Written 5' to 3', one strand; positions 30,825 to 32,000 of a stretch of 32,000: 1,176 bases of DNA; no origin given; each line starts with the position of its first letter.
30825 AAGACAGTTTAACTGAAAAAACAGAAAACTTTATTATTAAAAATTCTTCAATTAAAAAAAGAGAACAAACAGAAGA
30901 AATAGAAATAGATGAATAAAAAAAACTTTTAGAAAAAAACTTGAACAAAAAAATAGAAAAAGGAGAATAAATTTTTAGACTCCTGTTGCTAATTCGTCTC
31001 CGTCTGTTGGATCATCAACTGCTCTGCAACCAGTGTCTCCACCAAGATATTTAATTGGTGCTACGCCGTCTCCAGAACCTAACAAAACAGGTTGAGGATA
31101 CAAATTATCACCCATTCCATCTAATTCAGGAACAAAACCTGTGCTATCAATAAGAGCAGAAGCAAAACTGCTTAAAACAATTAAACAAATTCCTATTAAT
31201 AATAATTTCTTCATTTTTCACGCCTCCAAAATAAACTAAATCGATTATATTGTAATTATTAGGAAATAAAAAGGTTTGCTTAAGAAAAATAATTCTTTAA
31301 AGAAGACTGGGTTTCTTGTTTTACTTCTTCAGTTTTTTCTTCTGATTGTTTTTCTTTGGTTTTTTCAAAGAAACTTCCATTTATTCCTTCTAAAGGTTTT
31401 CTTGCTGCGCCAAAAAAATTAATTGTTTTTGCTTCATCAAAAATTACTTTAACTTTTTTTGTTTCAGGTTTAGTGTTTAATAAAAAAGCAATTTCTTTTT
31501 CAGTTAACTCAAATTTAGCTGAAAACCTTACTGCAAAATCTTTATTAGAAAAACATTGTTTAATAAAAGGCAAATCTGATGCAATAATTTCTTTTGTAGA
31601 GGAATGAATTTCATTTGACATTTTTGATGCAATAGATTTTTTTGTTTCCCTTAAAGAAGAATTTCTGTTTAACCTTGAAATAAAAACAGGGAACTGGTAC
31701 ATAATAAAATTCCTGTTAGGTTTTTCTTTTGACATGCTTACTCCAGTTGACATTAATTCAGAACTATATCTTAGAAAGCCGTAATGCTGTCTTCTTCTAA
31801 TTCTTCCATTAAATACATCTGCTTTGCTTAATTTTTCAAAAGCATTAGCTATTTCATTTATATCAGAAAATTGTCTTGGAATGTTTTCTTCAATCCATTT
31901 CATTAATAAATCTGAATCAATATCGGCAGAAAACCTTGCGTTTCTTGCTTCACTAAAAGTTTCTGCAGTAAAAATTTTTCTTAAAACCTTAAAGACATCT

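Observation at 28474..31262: Paralogous small secreted Gly/Pro/Asp-rich peptide genes, duplicated with leader and SD, bracket an MBL hydrolase and a surface-anchored protein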

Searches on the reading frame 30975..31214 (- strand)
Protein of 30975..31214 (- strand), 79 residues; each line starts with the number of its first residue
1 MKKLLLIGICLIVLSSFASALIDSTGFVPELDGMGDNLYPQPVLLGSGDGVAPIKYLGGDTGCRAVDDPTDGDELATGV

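Call 6: search_protein_families(library=pfam, proteins=[window:30975-31214:-], max_evalue=0.1)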
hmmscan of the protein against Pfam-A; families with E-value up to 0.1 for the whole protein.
window:30975-31214:- (79 aa): 0 families

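Call 49: find_homologous_proteins(query=A4, max_evalue=10)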
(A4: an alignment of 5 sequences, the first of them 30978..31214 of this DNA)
Query A4 (5 sequences) (79 aa, profile of the alignment): 14 proteins with E <= 10 among 1148 candidates.
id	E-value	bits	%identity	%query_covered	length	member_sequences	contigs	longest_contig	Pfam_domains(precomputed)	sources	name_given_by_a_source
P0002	7.2e-32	127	100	100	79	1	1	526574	-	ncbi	-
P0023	1.6e-26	110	72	41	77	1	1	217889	-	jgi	jgi:hypothetical protein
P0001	3.7e-26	109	58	73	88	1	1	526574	-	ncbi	-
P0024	7.8e-23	98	57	29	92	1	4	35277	-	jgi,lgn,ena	-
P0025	1.2e-21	94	37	90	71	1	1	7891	-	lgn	-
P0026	9.1e-9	53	35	99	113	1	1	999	-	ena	-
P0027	3.0e-6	45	59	34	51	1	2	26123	-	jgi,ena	-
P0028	4.1e-5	41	39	72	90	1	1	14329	-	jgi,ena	-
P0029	9.0e-5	40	44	91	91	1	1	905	-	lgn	-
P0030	1.6e-4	40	41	100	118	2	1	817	-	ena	-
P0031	5.5e-4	38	53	70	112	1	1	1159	-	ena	-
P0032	1.0e-3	37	47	68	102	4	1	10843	-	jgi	-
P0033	1.4e-3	36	45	72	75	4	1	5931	-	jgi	-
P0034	5.5e-3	35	44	72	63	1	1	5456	-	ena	-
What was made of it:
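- The family is very small (call 49).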

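Call 52: find_encoding_contigs(protein=P0028, flank=5000, max_places=2)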
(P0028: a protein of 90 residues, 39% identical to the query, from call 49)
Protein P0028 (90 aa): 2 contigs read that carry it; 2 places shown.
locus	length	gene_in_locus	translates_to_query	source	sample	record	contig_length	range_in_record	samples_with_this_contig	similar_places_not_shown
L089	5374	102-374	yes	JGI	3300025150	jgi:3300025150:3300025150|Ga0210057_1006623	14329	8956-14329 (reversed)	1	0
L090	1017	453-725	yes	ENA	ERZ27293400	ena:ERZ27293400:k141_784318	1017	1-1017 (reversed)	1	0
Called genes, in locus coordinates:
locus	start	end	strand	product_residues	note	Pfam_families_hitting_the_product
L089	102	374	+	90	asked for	-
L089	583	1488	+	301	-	PF00890:FAD_binding_2 (faint), PF01134:GIDA (faint), PF01266:DAO (faint), PF01946:Thi4 (faint), PF03486:HI0933_like (faint), PF07992:Pyr_redox_2, PF13738:Pyr_redox_3, PF00070:Pyr_redox, +1 more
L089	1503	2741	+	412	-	PF00890:FAD_binding_2 (faint), PF01266:DAO (faint), PF01494:FAD_binding_3, PF01946:Thi4 (faint), PF07992:Pyr_redox_2 (weak), PF13450:NAD_binding_8 (weak), PF04820:Trp_halogenase (weak), PF22578:GGR_cat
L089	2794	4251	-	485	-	PF00890:FAD_binding_2, PF01266:DAO (faint), PF07992:Pyr_redox_2 (faint), PF02910:Succ_DH_flav_C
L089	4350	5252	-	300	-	PF13691:Lactamase_B_4, PF23023:Anti-Pycsar_Apyc1, PF00753:Lactamase_B (faint), PF12706:Lactamase_B_2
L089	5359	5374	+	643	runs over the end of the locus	PF00493:MCM (faint), PF20030:bpMoxR (weak), PF01078:Mg_chelatase, PF00158:Sigma54_activat (weak), PF07728:AAA_5 (weak), PF20436:LonB_AAA-LID (weak), PF05362:Lon_C, PF13541:ChlI, +4 more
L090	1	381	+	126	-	?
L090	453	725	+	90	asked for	-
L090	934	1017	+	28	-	?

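Call 53: find_encoding_contigs(protein=P0032, flank=5000, max_places=2)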
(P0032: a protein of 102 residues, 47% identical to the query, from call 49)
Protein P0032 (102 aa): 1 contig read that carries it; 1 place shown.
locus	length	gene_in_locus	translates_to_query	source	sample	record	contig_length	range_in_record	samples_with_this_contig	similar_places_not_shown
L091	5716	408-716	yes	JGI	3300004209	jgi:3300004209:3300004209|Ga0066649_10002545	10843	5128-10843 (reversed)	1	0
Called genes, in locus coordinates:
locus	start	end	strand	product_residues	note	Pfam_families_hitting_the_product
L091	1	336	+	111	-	?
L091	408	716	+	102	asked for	-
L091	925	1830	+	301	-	PF00890:FAD_binding_2 (faint), PF01134:GIDA (faint), PF01266:DAO (faint), PF01946:Thi4 (faint), PF03486:HI0933_like (faint), PF07992:Pyr_redox_2, PF13738:Pyr_redox_3, PF00070:Pyr_redox, +1 more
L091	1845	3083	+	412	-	PF00890:FAD_binding_2 (faint), PF01266:DAO (faint), PF01494:FAD_binding_3, PF01946:Thi4 (faint), PF07992:Pyr_redox_2 (weak), PF13450:NAD_binding_8 (weak), PF04820:Trp_halogenase (weak), PF22578:GGR_cat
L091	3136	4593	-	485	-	PF00890:FAD_binding_2, PF01266:DAO (faint), PF07992:Pyr_redox_2 (faint), PF02910:Succ_DH_flav_C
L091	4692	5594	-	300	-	PF13691:Lactamase_B_4, PF23023:Anti-Pycsar_Apyc1, PF00753:Lactamase_B (faint), PF12706:Lactamase_B_2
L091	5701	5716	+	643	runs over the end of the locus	PF00493:MCM (faint), PF20030:bpMoxR (weak), PF01078:Mg_chelatase, PF00158:Sigma54_activat (weak), PF07728:AAA_5 (weak), PF20436:LonB_AAA-LID (weak), PF05362:Lon_C, PF13541:ChlI, +4 more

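Call 54: find_encoding_contigs(protein=P0027, flank=5000, max_places=2)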
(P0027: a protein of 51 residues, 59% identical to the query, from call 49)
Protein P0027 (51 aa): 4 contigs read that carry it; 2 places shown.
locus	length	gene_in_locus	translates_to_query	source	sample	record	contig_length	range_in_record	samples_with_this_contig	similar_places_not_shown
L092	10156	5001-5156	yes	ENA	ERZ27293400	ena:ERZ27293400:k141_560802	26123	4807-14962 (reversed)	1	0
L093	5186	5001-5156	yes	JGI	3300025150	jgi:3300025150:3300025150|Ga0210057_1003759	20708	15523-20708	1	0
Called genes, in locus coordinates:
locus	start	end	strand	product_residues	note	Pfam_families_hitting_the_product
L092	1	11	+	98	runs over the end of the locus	-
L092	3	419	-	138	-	PF01850:PIN (weak), PF16289:PIN_12 (weak)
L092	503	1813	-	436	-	-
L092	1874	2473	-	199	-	-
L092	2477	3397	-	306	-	PF07091:FmrO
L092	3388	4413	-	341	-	PF00752:XPG_N, PF00867:XPG_I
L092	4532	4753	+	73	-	PF15919:HicB_lk_antitox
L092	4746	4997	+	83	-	PF07927:HicA_toxin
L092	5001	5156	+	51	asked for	-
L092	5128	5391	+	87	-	-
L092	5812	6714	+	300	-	PF08271:Zn_Ribbon_TF, PF00382:TFIIB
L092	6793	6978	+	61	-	-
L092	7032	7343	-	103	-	PF01247:Ribosomal_L35Ae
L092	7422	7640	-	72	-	PF07927:HicA_toxin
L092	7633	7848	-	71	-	PF24113:DUF7387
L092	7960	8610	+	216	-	PF01351:RNase_HII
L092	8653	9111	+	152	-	-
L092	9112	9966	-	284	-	PF04079:SMC_ScpB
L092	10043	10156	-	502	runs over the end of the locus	PF01592:NifU_N (weak), PF14890:Intein_splicing, PF14528:LAGLIDADG_3, PF01592:NifU_N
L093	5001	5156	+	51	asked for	-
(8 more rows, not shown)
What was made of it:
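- There is a probably frameshifted copy in L092 (call 54).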

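Call 79: find_encoding_contigs(protein=P0033, flank=3000, max_places=3)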
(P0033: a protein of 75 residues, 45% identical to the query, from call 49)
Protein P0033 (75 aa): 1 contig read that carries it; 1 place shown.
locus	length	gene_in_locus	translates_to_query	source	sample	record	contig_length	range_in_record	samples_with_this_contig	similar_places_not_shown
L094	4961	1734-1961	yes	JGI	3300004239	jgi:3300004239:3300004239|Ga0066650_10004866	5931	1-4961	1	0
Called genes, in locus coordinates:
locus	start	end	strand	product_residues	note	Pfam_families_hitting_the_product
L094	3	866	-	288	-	?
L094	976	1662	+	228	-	PF00753:Lactamase_B (faint), PF13483:Lactamase_B_3, PF12706:Lactamase_B_2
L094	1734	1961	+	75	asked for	-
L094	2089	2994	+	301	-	PF00890:FAD_binding_2 (faint), PF01134:GIDA (faint), PF01266:DAO (faint), PF01946:Thi4 (faint), PF03486:HI0933_like (faint), PF07992:Pyr_redox_2, PF13738:Pyr_redox_3, PF00070:Pyr_redox, +1 more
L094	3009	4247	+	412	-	PF00890:FAD_binding_2 (faint), PF01266:DAO (faint), PF01494:FAD_binding_3, PF01946:Thi4 (faint), PF07992:Pyr_redox_2 (weak), PF13450:NAD_binding_8 (weak), PF04820:Trp_halogenase (weak), PF22578:GGR_cat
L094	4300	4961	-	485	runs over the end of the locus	PF00890:FAD_binding_2, PF01266:DAO (faint), PF07992:Pyr_redox_2 (faint), PF02910:Succ_DH_flav_C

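Call 80: find_encoding_contigs(protein=P0034, flank=3000, max_places=3)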
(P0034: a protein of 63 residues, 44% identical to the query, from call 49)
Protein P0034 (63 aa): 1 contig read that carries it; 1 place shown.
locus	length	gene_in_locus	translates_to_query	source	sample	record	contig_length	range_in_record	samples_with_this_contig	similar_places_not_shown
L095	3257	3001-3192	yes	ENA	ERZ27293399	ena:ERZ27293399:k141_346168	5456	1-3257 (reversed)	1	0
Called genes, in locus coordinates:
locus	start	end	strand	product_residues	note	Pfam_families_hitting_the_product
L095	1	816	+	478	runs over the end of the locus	PF00004:AAA, PF21960:RCF1-5-like_lid (weak)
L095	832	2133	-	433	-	-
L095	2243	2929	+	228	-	PF00753:Lactamase_B (faint), PF13483:Lactamase_B_3, PF12706:Lactamase_B_2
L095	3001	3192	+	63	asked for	-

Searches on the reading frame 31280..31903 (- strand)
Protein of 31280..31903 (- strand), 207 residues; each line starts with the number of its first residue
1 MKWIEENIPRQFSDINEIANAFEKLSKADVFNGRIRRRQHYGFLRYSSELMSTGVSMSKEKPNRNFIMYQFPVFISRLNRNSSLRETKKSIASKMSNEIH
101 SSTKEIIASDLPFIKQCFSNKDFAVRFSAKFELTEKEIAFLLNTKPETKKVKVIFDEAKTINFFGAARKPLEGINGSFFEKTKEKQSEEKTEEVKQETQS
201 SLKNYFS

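Call 6: search_protein_families(library=pfam, proteins=[window:31280-31903:-], max_evalue=0.1)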
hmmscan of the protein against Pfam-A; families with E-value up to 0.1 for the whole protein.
window:31280-31903:- (207 aa): 3 families
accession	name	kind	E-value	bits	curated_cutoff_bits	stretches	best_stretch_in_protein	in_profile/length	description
PF08519.17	RFC1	-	0.00028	21.4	23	1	25-119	1-93/158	Replication factor RFC1 C terminal domain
PF00076.28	RRM_1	-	0.049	13.9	20.7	0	14-49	14-49/70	RNA recognition motif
PF22230.1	Csx1_CARF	-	0.093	13.5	24.7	0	49-166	26-133/163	CRISPR system endoribonuclease Csx1, CARF domain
